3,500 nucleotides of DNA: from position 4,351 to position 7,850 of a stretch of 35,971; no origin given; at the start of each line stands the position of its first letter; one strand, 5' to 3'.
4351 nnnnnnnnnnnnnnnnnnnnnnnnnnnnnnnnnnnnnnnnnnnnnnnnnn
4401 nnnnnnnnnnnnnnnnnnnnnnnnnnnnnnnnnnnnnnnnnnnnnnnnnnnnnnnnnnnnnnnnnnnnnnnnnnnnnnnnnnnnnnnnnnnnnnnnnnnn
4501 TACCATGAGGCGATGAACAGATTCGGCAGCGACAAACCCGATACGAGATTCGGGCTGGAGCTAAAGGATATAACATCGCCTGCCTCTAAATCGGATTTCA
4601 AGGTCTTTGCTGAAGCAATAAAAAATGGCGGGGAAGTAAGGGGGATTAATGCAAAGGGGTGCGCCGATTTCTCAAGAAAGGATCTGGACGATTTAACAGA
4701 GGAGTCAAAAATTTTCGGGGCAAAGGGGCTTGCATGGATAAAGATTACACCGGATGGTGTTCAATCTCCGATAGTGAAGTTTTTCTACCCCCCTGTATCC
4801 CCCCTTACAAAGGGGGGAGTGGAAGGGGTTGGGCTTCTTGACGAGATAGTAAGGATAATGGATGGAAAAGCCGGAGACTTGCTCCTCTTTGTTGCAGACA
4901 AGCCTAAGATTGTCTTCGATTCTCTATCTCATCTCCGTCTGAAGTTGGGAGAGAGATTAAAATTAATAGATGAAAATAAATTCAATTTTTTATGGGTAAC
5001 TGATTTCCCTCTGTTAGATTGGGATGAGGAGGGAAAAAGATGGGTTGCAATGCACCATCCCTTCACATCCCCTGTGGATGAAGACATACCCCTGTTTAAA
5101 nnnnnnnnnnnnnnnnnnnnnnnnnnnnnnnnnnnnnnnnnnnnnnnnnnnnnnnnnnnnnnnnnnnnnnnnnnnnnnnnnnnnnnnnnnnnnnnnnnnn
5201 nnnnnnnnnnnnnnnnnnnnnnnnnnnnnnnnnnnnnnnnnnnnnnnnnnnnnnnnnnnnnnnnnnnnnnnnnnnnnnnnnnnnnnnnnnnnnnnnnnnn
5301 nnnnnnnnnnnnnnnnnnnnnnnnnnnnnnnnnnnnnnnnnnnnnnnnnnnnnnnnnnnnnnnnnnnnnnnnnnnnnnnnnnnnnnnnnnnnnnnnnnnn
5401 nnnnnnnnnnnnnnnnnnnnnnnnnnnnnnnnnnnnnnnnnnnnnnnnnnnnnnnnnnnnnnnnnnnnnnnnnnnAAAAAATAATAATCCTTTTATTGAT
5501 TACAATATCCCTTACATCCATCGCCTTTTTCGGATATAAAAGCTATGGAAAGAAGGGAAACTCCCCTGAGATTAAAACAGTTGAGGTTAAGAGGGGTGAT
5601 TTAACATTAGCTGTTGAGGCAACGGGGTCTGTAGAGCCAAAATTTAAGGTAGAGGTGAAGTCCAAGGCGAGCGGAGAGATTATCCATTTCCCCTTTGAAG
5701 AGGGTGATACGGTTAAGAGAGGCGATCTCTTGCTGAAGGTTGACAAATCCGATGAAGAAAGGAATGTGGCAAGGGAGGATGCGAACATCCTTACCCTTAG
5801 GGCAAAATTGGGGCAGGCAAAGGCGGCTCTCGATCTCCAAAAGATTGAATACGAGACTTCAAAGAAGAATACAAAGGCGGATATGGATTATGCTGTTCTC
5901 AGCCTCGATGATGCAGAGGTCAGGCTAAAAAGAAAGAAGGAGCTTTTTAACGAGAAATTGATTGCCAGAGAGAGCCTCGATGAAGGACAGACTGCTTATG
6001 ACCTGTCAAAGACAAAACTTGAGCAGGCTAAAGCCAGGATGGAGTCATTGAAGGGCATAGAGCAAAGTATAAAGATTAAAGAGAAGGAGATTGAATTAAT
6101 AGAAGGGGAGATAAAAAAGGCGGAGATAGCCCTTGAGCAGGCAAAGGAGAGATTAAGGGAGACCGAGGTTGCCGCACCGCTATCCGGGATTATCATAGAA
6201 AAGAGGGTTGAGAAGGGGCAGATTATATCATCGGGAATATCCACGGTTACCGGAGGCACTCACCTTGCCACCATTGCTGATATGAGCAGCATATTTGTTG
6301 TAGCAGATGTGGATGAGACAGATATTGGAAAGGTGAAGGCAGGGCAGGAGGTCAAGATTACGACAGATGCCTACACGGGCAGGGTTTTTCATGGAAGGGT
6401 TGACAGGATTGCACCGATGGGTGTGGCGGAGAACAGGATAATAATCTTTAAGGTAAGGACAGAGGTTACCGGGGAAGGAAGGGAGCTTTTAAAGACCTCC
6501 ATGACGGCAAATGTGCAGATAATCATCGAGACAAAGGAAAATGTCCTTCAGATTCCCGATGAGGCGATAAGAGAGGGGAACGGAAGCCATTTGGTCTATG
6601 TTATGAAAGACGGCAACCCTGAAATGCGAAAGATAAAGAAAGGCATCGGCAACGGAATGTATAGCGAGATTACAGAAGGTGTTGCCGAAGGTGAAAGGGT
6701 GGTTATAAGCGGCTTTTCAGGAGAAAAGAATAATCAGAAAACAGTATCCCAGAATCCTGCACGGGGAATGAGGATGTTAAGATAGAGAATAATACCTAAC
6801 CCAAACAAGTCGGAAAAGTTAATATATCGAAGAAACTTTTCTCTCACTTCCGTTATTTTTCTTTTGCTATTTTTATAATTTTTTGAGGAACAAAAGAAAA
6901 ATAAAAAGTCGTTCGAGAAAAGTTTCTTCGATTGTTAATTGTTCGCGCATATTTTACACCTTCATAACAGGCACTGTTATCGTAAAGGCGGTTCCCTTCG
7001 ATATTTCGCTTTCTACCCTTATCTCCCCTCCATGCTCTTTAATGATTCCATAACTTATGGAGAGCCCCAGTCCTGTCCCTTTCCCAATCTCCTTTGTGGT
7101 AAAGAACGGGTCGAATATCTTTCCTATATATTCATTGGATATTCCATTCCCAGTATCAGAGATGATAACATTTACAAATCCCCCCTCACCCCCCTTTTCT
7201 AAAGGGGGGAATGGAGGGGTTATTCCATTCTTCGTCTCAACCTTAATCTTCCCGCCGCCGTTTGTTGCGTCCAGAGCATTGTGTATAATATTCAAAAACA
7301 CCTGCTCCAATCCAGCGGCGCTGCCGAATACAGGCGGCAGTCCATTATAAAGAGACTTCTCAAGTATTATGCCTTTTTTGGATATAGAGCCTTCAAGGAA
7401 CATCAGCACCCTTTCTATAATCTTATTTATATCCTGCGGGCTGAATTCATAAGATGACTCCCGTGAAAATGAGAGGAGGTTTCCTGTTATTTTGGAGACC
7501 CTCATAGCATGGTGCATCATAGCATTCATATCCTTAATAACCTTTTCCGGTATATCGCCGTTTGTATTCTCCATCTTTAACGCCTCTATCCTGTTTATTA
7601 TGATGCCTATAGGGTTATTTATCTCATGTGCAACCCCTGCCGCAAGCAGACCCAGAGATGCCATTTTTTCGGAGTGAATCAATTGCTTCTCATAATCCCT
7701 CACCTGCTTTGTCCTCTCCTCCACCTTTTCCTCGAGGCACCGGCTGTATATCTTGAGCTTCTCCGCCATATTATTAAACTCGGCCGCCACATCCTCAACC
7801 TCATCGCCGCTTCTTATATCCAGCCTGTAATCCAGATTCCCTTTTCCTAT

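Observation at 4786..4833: A short palindromic element is inserted in frame inside aspS and three other ORFs (peptide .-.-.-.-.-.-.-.)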

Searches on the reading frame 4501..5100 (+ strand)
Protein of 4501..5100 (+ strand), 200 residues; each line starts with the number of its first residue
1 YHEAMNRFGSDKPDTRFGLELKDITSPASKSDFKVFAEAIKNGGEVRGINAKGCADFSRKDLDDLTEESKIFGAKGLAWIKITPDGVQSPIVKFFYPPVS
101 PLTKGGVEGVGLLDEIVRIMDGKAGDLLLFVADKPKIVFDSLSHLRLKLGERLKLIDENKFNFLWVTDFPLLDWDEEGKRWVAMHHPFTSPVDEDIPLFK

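Call 30: search_solved_structures(query=window:4501-5100:+, show_alignments=2, max_evalue=1e-10)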
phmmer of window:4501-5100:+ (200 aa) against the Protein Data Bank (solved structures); distinct sequences matched with E-value up to 1e-10: 10.
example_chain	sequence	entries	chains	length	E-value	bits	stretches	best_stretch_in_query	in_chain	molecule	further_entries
6wom_A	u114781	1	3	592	4.3e-40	140.7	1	2-199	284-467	Aspartate--tRNA ligase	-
1efw_A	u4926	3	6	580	1.3e-36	129.3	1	1-199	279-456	ASPARTYL-TRNA SYNTHETASE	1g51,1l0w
6hhv_A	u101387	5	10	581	1.3e-36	129.3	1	1-199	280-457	Aspartate--tRNA(Asp) ligase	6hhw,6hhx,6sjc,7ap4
4wj3_M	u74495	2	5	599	2.5e-33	118.6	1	1-192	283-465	Aspartate--tRNA(Asp/Asn) ligase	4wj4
1c0a_A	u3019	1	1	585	9.9e-33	116.7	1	2-194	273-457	ASPARTYL TRNA SYNTHETASE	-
1eqr_A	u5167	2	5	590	1e-32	116.6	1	2-194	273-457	ASPARTYL-TRNA SYNTHETASE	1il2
4rmf_A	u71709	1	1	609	3.7e-21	78.9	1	1-199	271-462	Aspartate--tRNA(Asp/Asn) ligase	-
4o2d_A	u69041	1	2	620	3.9e-21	78.8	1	1-199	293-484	Aspartate--tRNA ligase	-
5w25_A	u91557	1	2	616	2.5e-18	69.6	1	1-194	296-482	Aspartate--tRNA(Asp/Asn) ligase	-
4ah6_A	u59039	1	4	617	1.4e-14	57.4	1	3-198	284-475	ASPARTATE--TRNA LIGASE, MITOCHONDRIAL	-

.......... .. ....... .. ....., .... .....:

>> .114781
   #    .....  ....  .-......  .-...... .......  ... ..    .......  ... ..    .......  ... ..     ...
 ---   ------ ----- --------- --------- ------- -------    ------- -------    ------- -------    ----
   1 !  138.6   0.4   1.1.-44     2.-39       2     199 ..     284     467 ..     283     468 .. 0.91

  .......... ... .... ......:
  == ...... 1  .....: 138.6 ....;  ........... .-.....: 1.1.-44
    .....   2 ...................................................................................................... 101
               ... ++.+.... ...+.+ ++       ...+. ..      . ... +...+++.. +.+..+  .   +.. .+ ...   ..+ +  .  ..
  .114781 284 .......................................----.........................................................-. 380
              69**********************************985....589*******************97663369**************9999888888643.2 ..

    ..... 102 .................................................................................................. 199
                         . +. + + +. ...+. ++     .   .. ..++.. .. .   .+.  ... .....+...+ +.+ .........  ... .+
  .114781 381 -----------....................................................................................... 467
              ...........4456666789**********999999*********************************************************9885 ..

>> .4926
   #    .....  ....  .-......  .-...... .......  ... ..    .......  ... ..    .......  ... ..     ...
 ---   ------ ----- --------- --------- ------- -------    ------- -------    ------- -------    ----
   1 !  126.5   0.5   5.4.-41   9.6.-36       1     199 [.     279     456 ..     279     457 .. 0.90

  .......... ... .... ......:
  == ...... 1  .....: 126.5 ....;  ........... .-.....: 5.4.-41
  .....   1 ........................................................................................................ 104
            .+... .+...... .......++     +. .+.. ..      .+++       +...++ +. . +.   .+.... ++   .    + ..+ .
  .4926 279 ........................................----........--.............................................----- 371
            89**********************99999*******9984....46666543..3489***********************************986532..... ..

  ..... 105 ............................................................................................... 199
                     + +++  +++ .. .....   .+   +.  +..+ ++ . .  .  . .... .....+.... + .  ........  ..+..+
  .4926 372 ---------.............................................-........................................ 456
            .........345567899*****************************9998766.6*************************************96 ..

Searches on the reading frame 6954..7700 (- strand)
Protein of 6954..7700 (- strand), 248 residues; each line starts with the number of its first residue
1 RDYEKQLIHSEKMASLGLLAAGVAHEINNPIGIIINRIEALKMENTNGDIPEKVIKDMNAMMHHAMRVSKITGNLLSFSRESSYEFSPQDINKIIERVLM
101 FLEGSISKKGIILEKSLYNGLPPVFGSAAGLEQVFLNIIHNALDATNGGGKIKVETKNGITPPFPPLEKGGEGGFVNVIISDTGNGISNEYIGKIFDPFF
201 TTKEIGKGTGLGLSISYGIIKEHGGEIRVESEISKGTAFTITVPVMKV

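Call 28: search_solved_structures(query=window:6954-7700:-, show_alignments=3, max_evalue=1e-10)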
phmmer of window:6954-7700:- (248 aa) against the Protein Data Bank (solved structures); distinct sequences matched with E-value up to 1e-10: 22.
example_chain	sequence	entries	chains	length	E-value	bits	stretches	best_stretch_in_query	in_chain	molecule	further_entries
5idj_A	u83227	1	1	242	3.2e-33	118.5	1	9-246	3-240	Histidine kinase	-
8vc9_A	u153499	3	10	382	9e-29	103.9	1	3-246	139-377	Leptospira virulence regulator B (LvrB) | histidine kinase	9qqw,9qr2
9jfj_A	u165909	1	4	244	2.9e-27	99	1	6-245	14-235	Sensor histidine kinase ZraS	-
3a0r_A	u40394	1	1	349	4.8e-25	91.7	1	3-244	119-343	Sensor protein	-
4gcz_A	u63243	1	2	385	6e-25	91.4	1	3-245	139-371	Blue-light photoreceptor, Sensor protein fixL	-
8a3u_A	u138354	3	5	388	6.2e-25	91.4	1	3-245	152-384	Putative Sensory box protein,Sensor protein FixL | Putative Sensory box protein,Putative Sensory box protein,Sensor protein FixL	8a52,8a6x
8a7f_A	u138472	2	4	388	6.2e-25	91.4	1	3-245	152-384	Putative Sensory box protein,Sensor protein FixL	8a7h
5idm_A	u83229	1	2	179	1.5e-22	83.6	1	113-246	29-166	Cell cycle histidine kinase CckA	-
3d36_A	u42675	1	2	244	1e-21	80.8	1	7-245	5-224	Sporulation kinase B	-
8u4x_A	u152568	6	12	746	3.9e-17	65.8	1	17-245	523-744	histidine kinase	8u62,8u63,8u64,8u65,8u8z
9qjg_A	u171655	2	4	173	4.2e-17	65.7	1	131-246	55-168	histidine kinase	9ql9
6paj_A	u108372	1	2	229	7.4e-15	58.4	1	21-244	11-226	Sensor protein SrrB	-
3a0t_A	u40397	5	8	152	2e-14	57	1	85-244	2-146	Sensor protein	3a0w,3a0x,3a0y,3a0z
9p6i_A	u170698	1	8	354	3.9e-13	52.7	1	8-245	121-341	histidine kinase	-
4jas_A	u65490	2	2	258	1e-12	51.4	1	20-244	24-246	Histidine kinase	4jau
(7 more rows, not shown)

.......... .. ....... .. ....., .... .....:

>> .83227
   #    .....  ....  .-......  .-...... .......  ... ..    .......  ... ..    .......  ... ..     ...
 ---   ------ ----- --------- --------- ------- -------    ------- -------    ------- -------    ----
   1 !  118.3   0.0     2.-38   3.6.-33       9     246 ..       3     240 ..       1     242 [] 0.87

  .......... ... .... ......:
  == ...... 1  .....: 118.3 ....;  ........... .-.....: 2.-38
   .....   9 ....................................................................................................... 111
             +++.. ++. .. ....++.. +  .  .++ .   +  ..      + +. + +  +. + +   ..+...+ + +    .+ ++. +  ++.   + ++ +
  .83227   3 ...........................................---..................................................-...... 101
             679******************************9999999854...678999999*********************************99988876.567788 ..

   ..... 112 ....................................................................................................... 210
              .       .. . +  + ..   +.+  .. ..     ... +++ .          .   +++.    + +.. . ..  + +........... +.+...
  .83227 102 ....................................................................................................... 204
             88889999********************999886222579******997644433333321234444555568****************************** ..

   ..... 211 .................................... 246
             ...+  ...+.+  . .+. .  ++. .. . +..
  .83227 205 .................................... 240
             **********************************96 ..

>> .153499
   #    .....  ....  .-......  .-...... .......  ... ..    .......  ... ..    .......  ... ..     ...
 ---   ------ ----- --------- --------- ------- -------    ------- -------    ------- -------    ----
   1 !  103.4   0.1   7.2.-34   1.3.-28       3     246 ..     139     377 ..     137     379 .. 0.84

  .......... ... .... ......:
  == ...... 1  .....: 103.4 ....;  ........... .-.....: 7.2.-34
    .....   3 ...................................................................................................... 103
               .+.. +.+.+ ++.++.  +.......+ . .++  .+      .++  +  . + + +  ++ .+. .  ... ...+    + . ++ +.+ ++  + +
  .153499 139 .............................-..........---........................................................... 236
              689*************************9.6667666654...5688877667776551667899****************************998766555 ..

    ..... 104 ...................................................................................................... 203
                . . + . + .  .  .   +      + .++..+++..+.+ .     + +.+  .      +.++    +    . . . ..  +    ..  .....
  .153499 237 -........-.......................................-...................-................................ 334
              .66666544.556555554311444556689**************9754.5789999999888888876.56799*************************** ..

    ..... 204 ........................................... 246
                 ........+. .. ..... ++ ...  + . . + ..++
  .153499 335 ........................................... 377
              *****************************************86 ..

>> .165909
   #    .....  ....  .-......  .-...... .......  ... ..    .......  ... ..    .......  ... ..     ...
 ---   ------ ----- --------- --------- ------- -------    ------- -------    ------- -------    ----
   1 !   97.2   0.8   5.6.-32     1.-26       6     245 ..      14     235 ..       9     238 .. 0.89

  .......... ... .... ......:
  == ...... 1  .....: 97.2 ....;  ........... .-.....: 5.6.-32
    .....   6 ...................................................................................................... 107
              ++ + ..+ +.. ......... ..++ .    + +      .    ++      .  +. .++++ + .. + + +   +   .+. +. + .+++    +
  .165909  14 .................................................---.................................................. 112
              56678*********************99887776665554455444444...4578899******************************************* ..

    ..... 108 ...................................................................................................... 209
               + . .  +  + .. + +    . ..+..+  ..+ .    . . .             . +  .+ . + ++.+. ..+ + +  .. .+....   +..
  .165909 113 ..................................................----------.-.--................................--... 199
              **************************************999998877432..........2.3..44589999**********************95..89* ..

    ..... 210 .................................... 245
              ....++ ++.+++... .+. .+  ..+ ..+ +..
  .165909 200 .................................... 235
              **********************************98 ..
